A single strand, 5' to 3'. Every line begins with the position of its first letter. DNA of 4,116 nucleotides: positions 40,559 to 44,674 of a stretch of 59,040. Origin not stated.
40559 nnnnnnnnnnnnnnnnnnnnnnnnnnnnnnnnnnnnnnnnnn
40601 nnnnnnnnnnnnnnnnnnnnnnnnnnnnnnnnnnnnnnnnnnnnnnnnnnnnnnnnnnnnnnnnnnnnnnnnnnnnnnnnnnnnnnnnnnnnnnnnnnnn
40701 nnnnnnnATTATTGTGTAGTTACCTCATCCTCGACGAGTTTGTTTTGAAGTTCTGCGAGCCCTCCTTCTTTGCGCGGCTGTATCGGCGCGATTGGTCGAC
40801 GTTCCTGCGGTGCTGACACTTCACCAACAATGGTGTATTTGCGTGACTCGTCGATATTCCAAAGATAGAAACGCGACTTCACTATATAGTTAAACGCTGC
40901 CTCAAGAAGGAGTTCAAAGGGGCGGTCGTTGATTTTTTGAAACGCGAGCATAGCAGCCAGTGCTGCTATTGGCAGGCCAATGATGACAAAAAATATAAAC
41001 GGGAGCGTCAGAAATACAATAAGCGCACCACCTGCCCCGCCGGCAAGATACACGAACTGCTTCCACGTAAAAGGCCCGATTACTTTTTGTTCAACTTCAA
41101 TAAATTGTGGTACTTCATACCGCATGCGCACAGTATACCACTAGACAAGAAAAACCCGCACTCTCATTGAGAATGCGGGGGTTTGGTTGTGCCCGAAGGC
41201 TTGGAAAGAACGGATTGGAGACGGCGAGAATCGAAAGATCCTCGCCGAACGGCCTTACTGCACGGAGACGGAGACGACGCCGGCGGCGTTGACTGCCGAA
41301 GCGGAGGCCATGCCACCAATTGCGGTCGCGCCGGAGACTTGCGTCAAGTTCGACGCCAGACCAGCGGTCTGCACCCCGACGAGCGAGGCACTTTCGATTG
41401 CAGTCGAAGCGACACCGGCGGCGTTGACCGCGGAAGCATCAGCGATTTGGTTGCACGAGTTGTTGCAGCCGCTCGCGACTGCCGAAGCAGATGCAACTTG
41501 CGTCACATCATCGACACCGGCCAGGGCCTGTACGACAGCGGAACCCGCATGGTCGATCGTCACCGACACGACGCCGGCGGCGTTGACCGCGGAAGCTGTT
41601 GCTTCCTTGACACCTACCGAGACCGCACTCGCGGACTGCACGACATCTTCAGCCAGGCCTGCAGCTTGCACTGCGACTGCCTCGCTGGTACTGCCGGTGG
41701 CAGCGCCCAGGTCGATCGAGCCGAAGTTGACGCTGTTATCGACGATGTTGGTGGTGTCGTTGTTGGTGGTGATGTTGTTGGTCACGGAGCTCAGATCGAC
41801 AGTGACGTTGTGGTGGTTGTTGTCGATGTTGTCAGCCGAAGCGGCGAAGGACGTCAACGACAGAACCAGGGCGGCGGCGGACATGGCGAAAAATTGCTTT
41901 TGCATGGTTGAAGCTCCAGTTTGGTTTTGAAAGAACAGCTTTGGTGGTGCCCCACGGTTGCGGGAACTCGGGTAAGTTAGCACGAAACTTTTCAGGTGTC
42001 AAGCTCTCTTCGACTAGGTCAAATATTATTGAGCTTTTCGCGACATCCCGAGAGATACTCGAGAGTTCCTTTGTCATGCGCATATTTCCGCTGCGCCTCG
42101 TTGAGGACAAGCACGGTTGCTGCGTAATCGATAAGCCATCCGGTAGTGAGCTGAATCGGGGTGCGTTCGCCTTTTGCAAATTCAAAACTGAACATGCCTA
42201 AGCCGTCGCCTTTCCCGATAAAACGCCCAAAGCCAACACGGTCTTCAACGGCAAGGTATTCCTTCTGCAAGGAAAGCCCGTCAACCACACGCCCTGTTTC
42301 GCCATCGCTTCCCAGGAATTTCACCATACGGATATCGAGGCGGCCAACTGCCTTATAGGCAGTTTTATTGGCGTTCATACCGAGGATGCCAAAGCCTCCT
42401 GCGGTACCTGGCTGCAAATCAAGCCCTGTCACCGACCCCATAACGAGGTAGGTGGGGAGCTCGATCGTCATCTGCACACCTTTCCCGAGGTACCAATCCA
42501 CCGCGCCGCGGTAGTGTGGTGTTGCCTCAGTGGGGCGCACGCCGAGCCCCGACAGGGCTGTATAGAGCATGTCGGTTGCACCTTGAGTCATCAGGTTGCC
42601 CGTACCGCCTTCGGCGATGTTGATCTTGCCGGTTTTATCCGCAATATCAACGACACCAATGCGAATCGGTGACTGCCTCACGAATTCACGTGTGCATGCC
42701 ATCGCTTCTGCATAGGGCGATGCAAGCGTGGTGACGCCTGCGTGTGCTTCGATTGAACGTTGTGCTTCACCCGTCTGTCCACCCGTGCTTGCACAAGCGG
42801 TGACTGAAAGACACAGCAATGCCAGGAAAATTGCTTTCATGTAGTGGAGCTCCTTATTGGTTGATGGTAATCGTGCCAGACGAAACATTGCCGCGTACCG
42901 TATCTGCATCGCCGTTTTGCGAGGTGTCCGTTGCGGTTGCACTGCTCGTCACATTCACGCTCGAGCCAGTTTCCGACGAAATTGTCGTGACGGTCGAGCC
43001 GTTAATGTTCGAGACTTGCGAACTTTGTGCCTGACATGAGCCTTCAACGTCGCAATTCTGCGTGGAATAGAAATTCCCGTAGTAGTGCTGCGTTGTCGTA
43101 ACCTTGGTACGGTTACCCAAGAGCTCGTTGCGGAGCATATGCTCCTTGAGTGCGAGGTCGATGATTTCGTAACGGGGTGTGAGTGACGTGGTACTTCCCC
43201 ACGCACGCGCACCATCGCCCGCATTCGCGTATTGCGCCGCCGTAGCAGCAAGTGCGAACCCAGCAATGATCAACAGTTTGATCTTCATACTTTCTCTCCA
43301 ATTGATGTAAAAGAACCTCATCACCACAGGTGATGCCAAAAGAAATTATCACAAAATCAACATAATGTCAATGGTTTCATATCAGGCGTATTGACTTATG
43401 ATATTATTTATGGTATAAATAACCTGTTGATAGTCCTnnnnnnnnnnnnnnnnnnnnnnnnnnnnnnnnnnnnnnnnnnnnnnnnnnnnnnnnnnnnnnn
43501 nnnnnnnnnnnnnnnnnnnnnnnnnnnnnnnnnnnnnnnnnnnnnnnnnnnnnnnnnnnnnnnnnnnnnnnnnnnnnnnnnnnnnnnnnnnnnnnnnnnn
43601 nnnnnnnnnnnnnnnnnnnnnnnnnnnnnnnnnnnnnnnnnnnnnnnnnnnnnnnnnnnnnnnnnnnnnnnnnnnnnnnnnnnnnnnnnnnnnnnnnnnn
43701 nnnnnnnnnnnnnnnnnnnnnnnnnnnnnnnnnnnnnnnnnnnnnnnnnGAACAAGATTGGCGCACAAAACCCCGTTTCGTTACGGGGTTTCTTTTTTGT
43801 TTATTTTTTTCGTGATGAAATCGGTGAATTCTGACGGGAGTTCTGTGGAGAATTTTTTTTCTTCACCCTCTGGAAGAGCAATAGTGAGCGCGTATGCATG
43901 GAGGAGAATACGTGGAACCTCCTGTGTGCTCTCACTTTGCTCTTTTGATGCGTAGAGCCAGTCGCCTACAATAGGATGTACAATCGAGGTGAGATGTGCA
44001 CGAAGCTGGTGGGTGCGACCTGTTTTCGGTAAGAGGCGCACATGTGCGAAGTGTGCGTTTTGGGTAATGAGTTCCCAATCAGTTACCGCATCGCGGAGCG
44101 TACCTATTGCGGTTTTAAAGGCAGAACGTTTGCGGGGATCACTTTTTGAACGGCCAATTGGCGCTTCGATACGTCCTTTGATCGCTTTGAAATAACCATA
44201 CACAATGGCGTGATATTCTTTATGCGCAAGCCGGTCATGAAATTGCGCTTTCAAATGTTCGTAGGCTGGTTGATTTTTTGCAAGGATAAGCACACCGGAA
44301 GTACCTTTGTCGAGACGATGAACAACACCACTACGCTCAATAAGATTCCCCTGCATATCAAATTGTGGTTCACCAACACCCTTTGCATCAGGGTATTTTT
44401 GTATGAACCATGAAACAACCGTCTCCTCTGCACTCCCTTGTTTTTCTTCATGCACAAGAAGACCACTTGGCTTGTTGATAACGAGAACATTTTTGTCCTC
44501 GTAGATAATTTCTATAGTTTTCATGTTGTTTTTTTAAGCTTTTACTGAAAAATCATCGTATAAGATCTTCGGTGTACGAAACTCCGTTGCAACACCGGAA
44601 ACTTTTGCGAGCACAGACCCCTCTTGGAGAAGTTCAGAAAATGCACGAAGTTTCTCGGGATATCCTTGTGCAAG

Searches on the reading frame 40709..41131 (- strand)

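Call 71: search_protein_families(library=pfam, proteins=[window:40709-41131:-], max_evalue=0.01)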
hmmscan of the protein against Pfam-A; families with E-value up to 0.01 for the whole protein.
window:40709-41131:- (140 aa): 1 family
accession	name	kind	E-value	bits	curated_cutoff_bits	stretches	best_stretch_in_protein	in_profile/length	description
PF12666.12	PrgI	-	2.9e-09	37.8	27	1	11-82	6-81/91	PrgI family protein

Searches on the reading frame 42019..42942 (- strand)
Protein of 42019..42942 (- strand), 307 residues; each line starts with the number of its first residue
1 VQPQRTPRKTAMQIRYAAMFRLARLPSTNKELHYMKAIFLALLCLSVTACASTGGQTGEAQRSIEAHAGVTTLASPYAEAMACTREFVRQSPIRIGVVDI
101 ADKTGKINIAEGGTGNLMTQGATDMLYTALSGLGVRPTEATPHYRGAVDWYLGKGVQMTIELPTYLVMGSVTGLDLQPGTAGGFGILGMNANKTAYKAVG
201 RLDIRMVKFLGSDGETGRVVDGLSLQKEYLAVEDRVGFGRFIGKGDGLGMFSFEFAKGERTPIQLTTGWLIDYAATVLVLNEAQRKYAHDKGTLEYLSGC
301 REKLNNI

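Call 71: search_protein_families(library=pfam, proteins=[window:42019-42942:-], max_evalue=0.01)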
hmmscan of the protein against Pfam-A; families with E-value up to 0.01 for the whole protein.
window:42019-42942:- (307 aa): 1 family
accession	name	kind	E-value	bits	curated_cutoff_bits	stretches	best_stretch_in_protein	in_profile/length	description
PF03783.19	CsgG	-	2.9e-10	40.3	20.8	1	164-285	91-203/210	Curli production assembly/transport component CsgG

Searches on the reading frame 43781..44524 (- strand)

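Call 71: search_protein_families(library=pfam, proteins=[window:43781-44524:-], max_evalue=0.01)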
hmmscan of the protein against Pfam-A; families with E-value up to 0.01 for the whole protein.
window:43781-44524:- (247 aa): 1 family
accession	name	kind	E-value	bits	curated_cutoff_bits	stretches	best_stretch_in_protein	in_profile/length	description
PF00849.27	PseudoU_synth_2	-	7.8e-28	98.1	26.8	1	12-179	1-151/152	RNA pseudouridylate synthase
